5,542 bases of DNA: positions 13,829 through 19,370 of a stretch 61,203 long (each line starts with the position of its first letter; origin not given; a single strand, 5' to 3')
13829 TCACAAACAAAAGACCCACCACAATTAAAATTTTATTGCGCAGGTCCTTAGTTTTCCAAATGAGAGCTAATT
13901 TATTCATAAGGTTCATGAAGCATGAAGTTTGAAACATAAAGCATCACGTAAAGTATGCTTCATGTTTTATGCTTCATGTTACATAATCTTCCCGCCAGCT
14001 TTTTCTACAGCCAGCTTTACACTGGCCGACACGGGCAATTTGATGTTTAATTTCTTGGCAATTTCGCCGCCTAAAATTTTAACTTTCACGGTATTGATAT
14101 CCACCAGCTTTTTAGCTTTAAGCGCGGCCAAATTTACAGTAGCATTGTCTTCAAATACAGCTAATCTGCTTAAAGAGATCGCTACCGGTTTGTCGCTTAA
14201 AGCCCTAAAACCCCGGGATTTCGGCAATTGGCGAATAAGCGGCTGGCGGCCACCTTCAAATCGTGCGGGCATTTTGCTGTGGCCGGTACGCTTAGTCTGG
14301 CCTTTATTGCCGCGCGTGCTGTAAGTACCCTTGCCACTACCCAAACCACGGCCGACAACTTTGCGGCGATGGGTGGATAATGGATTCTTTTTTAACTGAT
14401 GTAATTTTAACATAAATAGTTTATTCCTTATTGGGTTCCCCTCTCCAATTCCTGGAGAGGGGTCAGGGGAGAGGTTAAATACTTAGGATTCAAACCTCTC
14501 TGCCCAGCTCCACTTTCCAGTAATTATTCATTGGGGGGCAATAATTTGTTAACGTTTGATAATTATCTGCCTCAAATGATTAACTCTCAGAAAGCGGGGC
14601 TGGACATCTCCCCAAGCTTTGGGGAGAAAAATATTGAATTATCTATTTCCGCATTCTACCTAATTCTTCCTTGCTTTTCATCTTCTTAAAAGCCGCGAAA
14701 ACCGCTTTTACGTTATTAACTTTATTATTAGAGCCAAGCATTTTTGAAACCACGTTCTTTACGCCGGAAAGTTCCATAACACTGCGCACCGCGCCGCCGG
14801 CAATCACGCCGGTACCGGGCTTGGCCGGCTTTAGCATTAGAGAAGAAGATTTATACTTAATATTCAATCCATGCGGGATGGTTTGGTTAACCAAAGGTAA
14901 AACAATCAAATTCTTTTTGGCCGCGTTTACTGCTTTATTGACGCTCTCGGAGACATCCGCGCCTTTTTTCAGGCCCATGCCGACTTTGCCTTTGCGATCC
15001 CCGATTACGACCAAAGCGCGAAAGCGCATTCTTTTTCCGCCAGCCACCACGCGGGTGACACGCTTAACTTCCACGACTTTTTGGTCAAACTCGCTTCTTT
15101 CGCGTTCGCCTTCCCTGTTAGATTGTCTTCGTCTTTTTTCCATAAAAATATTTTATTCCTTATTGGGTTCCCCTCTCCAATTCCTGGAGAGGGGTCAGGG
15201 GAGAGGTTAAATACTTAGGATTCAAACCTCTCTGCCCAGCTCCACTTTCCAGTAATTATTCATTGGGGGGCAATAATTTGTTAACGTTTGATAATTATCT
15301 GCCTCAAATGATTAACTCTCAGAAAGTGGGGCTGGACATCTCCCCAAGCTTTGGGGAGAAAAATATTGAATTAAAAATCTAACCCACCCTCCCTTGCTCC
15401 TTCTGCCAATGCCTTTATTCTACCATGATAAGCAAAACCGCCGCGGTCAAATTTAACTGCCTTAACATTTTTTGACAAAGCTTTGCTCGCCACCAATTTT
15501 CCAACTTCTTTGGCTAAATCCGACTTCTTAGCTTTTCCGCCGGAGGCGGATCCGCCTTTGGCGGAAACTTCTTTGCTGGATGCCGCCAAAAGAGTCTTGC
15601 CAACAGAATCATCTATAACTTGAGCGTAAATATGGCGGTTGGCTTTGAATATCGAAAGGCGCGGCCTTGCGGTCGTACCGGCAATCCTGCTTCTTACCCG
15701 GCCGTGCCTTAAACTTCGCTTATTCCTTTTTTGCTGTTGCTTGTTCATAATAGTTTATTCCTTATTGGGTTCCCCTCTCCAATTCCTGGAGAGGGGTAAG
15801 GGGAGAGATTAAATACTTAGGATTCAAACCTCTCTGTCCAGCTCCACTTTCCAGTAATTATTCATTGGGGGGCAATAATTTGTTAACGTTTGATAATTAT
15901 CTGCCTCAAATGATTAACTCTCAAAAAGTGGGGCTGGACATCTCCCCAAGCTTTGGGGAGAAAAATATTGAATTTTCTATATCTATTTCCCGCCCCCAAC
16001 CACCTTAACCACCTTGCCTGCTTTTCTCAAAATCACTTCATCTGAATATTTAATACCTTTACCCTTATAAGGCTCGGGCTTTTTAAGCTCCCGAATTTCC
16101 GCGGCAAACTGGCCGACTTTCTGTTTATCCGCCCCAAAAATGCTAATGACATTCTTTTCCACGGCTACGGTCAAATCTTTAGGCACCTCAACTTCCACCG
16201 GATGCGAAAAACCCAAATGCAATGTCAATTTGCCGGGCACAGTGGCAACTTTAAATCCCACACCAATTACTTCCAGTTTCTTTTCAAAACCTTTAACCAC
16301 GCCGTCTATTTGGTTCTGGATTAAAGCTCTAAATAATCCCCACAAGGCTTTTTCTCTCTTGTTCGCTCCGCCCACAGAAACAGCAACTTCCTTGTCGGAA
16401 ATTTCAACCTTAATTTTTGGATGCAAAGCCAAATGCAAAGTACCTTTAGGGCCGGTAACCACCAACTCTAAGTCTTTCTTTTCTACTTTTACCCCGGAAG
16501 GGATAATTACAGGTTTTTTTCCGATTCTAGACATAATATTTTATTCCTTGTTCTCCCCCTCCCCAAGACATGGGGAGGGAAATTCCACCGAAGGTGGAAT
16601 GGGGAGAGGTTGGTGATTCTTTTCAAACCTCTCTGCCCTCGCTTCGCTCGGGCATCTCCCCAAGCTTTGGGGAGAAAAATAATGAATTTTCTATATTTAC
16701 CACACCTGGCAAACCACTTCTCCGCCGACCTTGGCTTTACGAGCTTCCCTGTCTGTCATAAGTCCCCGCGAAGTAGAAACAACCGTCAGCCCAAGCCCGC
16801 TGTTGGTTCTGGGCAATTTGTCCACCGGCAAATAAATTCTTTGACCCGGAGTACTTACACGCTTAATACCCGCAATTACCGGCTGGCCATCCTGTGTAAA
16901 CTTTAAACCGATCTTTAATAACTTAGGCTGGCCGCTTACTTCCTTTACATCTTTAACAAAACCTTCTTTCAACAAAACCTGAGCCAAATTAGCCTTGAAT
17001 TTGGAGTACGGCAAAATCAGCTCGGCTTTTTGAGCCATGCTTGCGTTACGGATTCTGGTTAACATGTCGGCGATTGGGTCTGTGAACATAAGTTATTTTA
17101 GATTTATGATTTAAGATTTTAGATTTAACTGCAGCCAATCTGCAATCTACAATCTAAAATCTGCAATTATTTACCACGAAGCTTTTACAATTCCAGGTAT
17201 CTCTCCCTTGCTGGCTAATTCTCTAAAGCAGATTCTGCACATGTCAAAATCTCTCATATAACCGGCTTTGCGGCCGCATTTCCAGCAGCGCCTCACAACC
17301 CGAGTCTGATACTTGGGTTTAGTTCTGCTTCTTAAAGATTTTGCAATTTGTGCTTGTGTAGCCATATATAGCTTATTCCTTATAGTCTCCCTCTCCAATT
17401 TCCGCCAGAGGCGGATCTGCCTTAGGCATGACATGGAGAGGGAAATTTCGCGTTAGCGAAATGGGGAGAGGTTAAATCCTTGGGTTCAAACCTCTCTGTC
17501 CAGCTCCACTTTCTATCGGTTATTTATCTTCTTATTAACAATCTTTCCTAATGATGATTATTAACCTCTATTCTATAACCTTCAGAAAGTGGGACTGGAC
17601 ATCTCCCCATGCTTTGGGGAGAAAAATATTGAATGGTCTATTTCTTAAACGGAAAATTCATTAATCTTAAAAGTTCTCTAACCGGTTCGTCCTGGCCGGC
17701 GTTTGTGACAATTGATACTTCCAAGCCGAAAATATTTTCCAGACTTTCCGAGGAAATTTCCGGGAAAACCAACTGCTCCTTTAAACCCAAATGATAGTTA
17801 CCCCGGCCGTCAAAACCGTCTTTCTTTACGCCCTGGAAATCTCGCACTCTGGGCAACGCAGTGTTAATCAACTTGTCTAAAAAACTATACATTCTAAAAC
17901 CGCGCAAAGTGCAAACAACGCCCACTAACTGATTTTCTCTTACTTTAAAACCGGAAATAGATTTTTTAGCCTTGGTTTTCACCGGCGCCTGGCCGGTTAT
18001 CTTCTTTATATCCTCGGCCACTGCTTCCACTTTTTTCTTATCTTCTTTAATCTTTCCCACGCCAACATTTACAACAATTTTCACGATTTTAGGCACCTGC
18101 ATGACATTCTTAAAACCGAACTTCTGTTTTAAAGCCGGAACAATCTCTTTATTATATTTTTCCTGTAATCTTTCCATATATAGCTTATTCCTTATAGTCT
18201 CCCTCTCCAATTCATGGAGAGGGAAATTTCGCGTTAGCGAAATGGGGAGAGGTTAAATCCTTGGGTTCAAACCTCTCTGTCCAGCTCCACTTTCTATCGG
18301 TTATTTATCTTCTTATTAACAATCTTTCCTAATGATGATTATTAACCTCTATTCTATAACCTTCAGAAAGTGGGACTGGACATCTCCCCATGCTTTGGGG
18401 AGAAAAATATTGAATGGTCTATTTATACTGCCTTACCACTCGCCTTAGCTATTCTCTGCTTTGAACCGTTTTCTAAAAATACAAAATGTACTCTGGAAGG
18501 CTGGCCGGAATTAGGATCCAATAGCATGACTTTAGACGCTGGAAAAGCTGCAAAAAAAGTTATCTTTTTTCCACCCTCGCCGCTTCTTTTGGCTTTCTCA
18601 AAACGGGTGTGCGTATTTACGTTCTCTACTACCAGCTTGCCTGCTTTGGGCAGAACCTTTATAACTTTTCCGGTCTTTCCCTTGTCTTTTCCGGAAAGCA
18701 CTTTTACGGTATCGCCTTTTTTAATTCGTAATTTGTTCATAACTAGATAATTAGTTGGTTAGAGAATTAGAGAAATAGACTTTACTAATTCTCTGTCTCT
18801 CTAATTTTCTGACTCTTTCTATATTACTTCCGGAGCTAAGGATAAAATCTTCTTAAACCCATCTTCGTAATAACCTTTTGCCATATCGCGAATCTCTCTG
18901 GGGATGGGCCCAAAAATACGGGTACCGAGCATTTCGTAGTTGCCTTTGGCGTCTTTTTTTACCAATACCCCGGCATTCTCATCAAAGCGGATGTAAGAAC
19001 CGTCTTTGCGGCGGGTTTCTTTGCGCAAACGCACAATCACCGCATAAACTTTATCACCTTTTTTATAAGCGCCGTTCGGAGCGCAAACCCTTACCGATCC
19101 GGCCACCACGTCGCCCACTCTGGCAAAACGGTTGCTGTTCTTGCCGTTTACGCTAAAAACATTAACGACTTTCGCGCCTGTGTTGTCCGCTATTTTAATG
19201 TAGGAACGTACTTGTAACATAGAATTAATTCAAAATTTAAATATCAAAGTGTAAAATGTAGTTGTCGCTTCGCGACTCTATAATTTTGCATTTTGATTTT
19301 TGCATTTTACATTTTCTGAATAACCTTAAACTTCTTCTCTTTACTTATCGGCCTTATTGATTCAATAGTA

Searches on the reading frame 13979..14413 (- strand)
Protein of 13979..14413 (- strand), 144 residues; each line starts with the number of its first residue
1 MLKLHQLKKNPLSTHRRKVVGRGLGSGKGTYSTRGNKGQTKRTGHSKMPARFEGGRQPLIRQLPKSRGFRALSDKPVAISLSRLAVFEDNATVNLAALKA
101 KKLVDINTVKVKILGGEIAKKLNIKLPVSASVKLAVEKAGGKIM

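Call 37: search_protein_families(library=pfam, proteins=[window:13979-14413:-], max_evalue=0.01)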
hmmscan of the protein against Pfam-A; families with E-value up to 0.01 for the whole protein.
window:13979-14413:- (144 aa): 1 family
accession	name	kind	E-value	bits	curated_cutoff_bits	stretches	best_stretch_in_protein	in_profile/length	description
PF00828.25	Ribosomal_L27A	-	5.8e-08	33.5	21.5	1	79-143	2-71/72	Ribosomal proteins 50S-L15, 50S-L18e, 60S-L27A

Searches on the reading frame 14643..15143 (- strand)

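Call 37: search_protein_families(library=pfam, proteins=[window:14643-15143:-], max_evalue=0.01)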
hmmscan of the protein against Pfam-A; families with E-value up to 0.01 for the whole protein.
window:14643-15143:- (166 aa): 2 families
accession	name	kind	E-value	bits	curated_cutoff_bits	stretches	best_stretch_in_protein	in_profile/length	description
PF03719.21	Ribosomal_S5_C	-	1.4e-25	89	21.5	1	96-165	2-71/71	Ribosomal protein S5, C-terminal domain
PF00333.26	Ribosomal_S5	-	1.2e-22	80.1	27.1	1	19-80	1-62/65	Ribosomal protein S5, N-terminal domain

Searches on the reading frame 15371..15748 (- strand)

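Call 37: search_protein_families(library=pfam, proteins=[window:15371-15748:-], max_evalue=0.01)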
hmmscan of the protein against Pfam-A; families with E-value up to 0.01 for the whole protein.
window:15371-15748:- (125 aa): 1 family
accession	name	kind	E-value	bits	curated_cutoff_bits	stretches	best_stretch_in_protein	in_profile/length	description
PF00861.27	Ribosomal_L18p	-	5.9e-41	139.9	27.8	1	6-125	2-116/116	Ribosomal L18 of archaea, bacteria, mitoch. and chloroplast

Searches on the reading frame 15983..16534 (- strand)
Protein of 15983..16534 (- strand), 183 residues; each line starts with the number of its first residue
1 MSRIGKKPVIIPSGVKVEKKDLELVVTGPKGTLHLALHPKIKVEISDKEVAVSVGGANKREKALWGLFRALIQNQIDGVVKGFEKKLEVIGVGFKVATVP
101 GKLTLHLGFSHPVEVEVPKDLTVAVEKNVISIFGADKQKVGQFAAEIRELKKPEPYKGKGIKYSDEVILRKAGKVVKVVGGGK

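Call 37: search_protein_families(library=pfam, proteins=[window:15983-16534:-], max_evalue=0.01)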
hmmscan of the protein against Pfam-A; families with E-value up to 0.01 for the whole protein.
window:15983-16534:- (183 aa): 1 family
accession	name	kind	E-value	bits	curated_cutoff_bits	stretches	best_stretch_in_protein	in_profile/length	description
PF00347.28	Ribosomal_L6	-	1.7e-35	122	27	2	90-163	1-79/80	Ribosomal protein L6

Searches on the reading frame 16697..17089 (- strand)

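Call 37: search_protein_families(library=pfam, proteins=[window:16697-17089:-], max_evalue=0.01)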
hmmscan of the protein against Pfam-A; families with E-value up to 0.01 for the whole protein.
window:16697-17089:- (130 aa): 1 family
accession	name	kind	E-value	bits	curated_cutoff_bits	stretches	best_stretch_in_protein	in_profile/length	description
PF00410.24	Ribosomal_S8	-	1.1e-45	155.1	24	1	4-130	1-126/126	Ribosomal protein S8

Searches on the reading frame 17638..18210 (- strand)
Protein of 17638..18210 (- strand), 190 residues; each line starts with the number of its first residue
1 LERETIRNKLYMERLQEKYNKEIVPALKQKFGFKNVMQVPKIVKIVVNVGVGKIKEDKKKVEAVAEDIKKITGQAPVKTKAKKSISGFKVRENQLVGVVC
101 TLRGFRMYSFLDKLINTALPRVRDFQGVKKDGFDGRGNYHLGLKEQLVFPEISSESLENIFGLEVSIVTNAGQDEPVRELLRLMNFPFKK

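Call 37: search_protein_families(library=pfam, proteins=[window:17638-18210:-], max_evalue=0.01)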
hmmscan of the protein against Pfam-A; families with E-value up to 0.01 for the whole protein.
window:17638-18210:- (190 aa): 2 families
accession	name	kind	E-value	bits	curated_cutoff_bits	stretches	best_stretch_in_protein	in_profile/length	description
PF00673.26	Ribosomal_L5_C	-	2.9e-32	111.1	27.8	1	96-188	2-94/94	ribosomal L5P family C-terminus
PF00281.24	Ribosomal_L5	-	2.5e-23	82.5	34.9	1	35-91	1-57/57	Ribosomal protein L5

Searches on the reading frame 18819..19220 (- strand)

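Call 37: search_protein_families(library=pfam, proteins=[window:18819-19220:-], max_evalue=0.01)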
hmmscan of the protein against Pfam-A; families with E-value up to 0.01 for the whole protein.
window:18819-19220:- (133 aa): 1 family
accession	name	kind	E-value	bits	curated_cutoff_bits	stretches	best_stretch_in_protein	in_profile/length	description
PF00238.24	Ribosomal_L14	-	2.8e-39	134.2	23.6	1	1-133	1-122/122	Ribosomal protein L14p/L23e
